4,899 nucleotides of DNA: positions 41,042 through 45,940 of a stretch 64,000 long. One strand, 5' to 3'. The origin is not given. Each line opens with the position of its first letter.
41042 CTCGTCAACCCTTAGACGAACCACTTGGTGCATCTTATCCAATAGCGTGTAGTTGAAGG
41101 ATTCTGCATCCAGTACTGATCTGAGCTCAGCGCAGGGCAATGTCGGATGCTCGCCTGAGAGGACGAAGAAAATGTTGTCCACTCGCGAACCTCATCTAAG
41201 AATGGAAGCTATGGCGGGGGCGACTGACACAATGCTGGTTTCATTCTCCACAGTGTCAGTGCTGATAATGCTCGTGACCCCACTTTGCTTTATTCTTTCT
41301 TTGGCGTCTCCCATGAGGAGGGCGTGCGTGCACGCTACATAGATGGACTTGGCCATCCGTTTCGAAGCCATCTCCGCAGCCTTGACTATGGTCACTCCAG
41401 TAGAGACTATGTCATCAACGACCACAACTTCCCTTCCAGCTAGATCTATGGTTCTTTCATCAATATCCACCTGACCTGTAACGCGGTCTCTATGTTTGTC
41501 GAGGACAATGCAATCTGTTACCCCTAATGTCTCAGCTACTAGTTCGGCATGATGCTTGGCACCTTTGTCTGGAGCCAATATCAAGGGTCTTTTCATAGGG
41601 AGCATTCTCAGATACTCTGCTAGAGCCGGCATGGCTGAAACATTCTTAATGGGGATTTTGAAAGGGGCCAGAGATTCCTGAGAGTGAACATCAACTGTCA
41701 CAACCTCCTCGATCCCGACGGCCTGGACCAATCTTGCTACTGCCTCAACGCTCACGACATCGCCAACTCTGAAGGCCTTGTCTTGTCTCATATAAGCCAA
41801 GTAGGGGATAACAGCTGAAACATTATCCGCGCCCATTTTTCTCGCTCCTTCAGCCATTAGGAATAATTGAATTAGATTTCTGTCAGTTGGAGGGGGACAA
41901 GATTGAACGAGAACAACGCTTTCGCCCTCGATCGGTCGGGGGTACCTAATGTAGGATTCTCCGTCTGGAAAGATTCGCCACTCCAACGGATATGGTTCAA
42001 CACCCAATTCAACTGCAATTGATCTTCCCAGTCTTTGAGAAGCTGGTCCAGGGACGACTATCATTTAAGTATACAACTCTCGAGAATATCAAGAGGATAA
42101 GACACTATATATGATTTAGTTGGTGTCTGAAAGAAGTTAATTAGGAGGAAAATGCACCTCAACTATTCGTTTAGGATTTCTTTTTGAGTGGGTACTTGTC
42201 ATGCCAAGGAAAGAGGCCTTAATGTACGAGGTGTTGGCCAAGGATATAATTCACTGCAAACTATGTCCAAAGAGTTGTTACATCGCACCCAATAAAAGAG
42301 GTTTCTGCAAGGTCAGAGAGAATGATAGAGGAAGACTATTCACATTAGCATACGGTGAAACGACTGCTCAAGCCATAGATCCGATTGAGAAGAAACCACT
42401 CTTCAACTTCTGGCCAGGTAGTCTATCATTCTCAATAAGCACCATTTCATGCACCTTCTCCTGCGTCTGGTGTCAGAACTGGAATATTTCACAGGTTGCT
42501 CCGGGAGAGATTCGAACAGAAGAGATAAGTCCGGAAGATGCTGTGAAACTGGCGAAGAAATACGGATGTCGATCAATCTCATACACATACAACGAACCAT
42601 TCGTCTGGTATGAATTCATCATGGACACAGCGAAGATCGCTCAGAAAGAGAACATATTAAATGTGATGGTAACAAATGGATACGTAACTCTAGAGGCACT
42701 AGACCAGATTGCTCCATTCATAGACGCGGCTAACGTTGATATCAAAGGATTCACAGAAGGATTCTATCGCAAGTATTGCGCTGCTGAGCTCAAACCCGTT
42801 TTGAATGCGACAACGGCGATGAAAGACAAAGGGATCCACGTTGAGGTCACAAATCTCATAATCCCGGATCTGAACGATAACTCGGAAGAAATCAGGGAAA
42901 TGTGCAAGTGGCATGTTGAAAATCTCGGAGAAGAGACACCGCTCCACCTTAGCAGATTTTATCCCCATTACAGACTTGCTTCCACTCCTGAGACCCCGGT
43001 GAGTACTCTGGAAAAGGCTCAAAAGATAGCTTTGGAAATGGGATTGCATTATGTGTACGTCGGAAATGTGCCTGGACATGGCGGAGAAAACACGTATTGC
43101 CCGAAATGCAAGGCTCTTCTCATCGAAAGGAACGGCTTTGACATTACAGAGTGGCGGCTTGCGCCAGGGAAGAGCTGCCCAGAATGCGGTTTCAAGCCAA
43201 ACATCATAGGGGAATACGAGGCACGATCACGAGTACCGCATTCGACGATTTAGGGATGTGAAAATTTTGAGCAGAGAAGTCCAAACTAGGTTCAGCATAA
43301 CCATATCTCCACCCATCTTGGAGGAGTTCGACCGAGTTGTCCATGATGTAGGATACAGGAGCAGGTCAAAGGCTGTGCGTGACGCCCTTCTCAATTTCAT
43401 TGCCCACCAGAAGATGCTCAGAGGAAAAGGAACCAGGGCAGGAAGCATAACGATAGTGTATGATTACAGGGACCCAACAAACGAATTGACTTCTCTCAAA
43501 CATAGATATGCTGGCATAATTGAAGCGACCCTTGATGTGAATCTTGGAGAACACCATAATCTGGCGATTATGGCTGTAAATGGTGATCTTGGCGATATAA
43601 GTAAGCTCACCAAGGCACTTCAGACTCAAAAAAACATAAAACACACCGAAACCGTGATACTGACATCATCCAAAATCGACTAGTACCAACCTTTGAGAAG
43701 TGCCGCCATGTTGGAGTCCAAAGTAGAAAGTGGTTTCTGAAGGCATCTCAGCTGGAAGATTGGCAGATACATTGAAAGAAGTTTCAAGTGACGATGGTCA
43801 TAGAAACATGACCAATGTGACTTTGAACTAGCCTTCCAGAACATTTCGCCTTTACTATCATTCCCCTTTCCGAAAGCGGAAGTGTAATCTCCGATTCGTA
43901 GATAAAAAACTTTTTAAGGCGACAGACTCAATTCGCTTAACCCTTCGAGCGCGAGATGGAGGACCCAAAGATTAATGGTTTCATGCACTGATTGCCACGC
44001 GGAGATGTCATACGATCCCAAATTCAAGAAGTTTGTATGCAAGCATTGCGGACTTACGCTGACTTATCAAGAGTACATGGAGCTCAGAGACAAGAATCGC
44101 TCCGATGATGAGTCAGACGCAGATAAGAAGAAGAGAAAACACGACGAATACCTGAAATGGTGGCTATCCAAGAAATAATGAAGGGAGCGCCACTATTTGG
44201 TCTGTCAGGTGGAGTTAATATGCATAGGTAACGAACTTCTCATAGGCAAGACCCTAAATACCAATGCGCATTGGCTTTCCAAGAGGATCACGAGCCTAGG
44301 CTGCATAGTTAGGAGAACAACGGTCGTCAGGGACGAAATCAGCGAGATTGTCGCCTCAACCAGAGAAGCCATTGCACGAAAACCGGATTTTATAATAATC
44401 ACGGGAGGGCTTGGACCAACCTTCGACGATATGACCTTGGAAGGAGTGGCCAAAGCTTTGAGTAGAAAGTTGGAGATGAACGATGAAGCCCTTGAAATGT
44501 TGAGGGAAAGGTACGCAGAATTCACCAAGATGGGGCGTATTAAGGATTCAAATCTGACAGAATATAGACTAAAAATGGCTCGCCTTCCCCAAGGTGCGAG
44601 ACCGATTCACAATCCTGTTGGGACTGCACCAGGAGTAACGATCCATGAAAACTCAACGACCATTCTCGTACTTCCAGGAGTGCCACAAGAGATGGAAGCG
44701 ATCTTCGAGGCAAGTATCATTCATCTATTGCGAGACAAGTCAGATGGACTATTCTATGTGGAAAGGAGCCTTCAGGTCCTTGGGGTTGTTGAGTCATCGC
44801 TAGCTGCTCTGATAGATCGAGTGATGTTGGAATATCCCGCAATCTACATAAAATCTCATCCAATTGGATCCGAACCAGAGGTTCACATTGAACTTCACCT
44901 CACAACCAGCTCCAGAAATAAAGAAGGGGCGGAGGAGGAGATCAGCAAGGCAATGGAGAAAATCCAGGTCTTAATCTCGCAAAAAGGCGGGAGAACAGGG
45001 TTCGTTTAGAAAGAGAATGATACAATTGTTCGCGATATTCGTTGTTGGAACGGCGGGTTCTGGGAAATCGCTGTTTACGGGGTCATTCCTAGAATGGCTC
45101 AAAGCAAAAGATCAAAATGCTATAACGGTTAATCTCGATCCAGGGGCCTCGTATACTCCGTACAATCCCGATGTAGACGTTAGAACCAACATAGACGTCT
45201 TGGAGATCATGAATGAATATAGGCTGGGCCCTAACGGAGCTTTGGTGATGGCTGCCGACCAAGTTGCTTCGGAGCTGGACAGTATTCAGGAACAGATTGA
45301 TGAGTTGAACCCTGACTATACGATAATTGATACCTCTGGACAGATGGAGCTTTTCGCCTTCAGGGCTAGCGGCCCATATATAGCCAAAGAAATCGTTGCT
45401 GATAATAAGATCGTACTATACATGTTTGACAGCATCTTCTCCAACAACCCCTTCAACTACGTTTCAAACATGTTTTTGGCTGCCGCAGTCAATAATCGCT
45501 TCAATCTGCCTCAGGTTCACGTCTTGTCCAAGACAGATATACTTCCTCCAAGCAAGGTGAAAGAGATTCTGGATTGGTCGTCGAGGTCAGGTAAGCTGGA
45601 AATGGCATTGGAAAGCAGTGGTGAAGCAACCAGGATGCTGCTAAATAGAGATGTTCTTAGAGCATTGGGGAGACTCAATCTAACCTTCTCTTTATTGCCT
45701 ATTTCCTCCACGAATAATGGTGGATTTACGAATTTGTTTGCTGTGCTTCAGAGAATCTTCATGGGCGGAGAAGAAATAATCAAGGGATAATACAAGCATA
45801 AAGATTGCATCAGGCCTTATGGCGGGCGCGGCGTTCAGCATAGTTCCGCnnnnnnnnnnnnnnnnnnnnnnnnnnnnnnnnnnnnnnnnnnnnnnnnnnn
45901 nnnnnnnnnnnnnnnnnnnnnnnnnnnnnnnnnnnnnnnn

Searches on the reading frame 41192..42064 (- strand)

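Call 18: search_protein_families(library=pfam, proteins=[window:41192-42064:-], max_evalue=0.001)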
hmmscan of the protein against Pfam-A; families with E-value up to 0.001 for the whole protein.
window:41192-42064:- (290 aa): 4 families
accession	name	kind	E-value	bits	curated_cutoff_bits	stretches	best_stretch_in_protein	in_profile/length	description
PF13793.12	Pribosyltran_N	-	7.7e-25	87.5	25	1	1-117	1-117/117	N-terminal domain of ribose phosphate pyrophosphokinase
PF00156.33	Pribosyltran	-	1.9e-12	47.2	26.3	1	148-270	19-145/158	Phosphoribosyl transferase domain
PF14572.12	Pribosyl_synth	-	1.5e-11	45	27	1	207-277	80-150/184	Phosphoribosyl synthetase-associated domain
PF15609.12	PRTase_2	-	0.00071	19.6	28.8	0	209-255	118-165/188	Phosphoribosyl transferase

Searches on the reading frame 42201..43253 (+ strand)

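Call 18: search_protein_families(library=pfam, proteins=[window:42201-43253:+], max_evalue=0.001)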
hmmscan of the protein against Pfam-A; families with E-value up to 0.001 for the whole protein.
window:42201-43253:+ (350 aa): 2 families
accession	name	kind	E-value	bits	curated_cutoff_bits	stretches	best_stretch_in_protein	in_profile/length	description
PF04055.27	Radical_SAM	-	1.6e-21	77.7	29.5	1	80-237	3-165/166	Radical SAM superfamily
PF13353.11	Fer4_12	-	0.00044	21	22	1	83-183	14-115/137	4Fe-4S single cluster domain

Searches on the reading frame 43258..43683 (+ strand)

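Call 18: search_protein_families(library=pfam, proteins=[window:43258-43683:+], max_evalue=0.001)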
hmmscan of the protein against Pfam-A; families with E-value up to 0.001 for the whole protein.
window:43258-43683:+ (141 aa): 2 families
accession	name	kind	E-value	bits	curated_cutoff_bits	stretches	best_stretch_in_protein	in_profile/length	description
PF08753.17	NikR_C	-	1.1e-15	58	22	1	61-133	1-75/77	NikR C terminal nickel binding domain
PF01402.27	RHH_1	-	7.4e-05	23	20.5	1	11-48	1-37/39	Ribbon-helix-helix protein, copG family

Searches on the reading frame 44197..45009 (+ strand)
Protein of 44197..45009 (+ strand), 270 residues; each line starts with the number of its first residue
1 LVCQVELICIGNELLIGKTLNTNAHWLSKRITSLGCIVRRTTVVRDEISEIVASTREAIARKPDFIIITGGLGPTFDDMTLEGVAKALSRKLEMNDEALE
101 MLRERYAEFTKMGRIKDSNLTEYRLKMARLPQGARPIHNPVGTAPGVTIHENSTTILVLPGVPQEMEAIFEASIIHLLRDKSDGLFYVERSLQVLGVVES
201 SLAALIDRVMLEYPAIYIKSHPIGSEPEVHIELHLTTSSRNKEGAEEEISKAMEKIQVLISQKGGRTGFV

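Call 18: search_protein_families(library=pfam, proteins=[window:44197-45009:+], max_evalue=0.001)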
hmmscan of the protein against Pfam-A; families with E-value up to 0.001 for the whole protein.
window:44197-45009:+ (270 aa): 1 family
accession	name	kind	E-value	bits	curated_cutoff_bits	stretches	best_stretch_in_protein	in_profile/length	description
PF00994.29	MoCF_biosynth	-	5.1e-35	120.7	26.6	1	7-179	2-143/144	Probable molybdopterin binding domain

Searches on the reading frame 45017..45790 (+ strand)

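Call 22: search_protein_families(library=pfam, proteins=[window:45017-45790:+], max_evalue=0.001)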
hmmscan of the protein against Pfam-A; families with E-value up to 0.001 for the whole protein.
window:45017-45790:+ (257 aa): 1 family
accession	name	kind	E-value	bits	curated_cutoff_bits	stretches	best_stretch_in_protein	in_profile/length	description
PF03029.23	ATP_bind_1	-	1.7e-53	182.3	27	1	9-248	1-238/240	Conserved hypothetical ATP binding protein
